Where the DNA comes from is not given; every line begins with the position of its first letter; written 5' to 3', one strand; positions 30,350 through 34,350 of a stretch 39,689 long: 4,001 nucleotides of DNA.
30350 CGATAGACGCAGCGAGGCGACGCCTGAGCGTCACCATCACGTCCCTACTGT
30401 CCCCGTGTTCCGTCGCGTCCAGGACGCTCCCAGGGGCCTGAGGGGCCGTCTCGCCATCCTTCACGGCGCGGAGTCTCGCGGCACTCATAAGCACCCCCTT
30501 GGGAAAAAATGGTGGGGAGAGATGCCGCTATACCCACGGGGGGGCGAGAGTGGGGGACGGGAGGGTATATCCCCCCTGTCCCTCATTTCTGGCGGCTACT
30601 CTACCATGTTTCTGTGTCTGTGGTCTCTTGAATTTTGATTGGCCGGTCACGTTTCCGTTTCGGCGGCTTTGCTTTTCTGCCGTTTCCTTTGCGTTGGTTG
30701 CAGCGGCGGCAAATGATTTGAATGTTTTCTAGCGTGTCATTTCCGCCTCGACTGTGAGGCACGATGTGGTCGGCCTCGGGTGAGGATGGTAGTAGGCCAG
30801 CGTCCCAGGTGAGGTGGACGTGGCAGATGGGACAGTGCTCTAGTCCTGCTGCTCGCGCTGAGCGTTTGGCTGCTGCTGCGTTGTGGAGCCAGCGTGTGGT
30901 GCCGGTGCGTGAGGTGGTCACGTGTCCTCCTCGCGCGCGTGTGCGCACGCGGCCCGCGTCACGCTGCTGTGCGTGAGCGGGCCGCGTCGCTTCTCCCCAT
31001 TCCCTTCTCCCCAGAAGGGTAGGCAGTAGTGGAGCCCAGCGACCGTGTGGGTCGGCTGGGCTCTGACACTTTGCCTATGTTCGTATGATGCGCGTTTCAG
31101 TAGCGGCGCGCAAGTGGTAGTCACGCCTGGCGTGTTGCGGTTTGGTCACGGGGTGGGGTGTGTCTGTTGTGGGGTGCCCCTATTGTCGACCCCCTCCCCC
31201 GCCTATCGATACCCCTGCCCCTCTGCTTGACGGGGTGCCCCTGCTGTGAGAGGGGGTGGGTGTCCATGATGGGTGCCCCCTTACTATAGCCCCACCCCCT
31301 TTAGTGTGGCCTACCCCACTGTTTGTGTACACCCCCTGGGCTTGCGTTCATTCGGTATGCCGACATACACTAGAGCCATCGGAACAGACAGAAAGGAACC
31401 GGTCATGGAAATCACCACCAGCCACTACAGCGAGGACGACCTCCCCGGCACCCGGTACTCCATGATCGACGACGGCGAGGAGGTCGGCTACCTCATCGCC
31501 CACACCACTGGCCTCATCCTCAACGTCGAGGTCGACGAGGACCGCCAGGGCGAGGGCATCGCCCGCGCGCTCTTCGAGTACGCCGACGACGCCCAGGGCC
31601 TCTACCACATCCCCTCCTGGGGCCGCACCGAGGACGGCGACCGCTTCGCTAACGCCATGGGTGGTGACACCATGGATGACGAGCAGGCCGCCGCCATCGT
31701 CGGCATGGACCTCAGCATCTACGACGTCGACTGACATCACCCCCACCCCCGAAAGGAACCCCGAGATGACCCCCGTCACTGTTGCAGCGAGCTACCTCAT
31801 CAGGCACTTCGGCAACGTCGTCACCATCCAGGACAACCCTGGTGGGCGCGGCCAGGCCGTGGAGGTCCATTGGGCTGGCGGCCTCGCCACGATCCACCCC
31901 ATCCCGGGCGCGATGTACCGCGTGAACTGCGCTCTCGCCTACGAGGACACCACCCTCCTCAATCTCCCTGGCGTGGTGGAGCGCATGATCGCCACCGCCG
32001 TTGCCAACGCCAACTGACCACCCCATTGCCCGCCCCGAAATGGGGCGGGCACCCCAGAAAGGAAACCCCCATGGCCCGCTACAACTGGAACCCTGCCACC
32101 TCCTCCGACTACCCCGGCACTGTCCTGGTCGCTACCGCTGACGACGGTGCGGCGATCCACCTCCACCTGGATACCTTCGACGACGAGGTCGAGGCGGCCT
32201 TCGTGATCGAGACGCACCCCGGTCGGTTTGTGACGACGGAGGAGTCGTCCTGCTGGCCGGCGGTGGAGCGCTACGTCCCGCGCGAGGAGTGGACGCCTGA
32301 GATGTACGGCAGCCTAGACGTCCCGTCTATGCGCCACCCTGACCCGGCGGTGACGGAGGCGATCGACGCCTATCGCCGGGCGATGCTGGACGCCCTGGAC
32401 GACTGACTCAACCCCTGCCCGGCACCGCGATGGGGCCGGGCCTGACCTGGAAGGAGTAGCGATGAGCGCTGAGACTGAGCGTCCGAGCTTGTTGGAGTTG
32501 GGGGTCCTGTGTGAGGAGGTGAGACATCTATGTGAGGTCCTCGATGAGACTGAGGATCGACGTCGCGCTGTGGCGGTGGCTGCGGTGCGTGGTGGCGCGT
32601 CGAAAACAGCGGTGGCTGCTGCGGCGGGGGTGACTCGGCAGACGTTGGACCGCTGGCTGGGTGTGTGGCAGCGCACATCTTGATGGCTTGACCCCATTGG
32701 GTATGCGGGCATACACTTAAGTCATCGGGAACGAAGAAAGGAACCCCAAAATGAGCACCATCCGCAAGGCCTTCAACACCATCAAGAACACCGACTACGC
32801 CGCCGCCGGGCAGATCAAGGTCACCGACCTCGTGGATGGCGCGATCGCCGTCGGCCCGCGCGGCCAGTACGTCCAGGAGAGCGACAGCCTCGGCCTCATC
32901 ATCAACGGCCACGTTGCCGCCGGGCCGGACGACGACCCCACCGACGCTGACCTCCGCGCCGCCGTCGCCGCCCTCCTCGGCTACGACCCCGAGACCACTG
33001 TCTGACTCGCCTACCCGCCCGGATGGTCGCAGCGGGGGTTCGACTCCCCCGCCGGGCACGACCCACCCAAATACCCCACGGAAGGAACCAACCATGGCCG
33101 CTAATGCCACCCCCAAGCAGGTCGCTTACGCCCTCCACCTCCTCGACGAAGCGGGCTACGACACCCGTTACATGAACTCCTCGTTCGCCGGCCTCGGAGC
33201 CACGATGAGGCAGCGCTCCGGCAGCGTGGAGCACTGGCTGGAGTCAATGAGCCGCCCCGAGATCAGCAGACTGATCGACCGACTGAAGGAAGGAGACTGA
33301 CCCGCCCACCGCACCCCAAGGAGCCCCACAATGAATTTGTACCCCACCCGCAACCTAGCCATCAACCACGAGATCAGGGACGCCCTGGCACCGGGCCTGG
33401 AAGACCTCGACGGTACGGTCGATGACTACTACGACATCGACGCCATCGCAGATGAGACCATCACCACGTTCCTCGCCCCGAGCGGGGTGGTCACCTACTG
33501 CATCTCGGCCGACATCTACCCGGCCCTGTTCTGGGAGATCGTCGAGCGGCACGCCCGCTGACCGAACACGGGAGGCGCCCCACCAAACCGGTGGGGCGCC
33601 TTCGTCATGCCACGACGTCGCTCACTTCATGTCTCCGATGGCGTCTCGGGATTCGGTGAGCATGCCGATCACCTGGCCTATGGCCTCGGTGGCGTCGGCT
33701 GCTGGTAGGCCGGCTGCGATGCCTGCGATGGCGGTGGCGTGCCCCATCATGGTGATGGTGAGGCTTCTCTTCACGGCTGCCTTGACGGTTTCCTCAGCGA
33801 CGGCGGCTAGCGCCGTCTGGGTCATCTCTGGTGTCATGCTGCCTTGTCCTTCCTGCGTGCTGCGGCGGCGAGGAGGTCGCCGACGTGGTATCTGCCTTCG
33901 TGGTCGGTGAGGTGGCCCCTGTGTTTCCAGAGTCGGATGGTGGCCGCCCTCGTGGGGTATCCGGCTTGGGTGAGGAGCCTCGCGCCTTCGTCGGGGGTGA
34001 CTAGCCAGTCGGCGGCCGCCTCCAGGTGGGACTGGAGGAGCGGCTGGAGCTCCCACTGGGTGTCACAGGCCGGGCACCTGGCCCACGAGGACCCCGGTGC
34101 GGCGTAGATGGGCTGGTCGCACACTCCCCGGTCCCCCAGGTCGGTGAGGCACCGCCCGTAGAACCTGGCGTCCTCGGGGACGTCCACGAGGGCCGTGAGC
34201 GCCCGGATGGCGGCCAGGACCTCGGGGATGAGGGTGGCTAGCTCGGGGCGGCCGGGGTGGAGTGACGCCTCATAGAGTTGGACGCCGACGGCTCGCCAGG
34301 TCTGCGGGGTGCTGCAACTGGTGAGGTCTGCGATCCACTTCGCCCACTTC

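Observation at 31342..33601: Self-contained plus-strand island: seven small, mostly acidic genes under two duplicated promoter-operator-leader cassettes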

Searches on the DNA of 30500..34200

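Call 7: search_rna_families(source=window, start=30500, end=34200, threshold=evalue, max_evalue=5, show_alignments=3)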
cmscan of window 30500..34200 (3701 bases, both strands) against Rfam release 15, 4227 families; matches with E-value up to 5: 7.
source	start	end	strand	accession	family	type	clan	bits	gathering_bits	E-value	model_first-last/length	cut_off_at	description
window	32943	33003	+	RF01972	H19_1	Gene; lncRNA;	-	25.8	50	3.8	1-71/71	no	H19 conserved region 1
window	30546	30592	+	RF00772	mir-328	Gene; miRNA;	-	22.6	70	1.4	1-75/75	no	mir-328 microRNA precursor family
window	30943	30990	+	RF03819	mir-Ro6-3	Gene; miRNA;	-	22.4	79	2.9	9-64/72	no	mir-Ro6-3 microRNA precursor family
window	30551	30584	+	RF03964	mir-H1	Gene; miRNA;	-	21.6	97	3.2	1-85/85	no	mir-H1 microRNA precursor family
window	32858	32906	-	RF01305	sR51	Gene; snRNA; snoRNA; CD-box;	-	19.2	38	1.2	1-56/56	no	Small nucleolar RNA sR51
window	31428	31473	+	RF01068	Guanidine-II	Cis-reg; riboswitch;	-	17.1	32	3.2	1-48/48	no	Guanidine-II riboswitch aptamer (mini-ykkC)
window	30533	30641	-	RF01880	Xist_exon1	Gene; lncRNA;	-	13.3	50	3.1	1-85/85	no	X-chromosome inactivation gene exon 1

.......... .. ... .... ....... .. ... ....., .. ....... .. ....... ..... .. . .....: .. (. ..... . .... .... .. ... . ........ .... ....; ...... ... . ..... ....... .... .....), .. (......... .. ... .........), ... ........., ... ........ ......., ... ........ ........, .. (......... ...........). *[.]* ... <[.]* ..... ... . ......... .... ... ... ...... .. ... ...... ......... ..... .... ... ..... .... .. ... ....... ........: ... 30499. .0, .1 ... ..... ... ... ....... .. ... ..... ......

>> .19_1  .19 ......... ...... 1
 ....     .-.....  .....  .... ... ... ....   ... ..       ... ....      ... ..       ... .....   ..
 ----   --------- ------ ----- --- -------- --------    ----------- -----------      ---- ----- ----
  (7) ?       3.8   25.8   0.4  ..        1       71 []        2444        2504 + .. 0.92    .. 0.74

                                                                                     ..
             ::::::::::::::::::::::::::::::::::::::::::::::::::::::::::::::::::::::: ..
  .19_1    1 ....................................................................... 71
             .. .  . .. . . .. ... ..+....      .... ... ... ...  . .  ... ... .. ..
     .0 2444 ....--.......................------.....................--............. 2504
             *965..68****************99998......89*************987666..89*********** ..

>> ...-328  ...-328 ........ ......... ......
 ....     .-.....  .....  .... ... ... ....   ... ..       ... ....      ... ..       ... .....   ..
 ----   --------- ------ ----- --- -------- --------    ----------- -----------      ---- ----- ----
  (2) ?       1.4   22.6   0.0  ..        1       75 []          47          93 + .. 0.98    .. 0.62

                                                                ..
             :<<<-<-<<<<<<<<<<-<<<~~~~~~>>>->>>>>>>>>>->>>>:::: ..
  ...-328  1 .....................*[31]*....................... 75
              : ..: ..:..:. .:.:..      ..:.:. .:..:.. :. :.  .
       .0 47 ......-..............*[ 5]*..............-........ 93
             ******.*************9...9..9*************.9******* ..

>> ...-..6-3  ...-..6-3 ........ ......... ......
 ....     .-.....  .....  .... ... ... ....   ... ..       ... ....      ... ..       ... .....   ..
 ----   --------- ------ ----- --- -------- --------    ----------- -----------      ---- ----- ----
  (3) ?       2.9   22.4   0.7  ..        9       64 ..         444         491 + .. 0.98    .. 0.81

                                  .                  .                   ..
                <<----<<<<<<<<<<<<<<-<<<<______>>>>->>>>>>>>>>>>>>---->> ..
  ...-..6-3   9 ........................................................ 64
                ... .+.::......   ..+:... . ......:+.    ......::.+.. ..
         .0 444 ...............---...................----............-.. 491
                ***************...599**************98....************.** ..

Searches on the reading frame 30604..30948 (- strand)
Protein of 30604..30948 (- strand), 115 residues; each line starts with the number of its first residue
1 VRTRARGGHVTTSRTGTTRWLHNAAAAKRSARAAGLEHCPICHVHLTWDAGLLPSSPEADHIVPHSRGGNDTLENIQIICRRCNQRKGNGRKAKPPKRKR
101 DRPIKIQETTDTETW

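Call 63: search_protein_families(library=pfam, max_evalue=0.01, proteins=[window:30604-30948:-])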
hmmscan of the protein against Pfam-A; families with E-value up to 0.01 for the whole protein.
window:30604-30948:- (115 aa): 3 families
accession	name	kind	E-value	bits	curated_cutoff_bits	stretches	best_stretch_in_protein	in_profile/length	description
PF01844.29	HNH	-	4.4e-12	46.4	21.4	1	39-89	1-46/47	HNH endonuclease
PF14279.12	HNH_5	-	8.2e-11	42.1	27.5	1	58-89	14-45/56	HNH endonuclease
PF13395.12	HNH_4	-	8.5e-06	26.1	22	1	57-89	18-50/54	HNH endonuclease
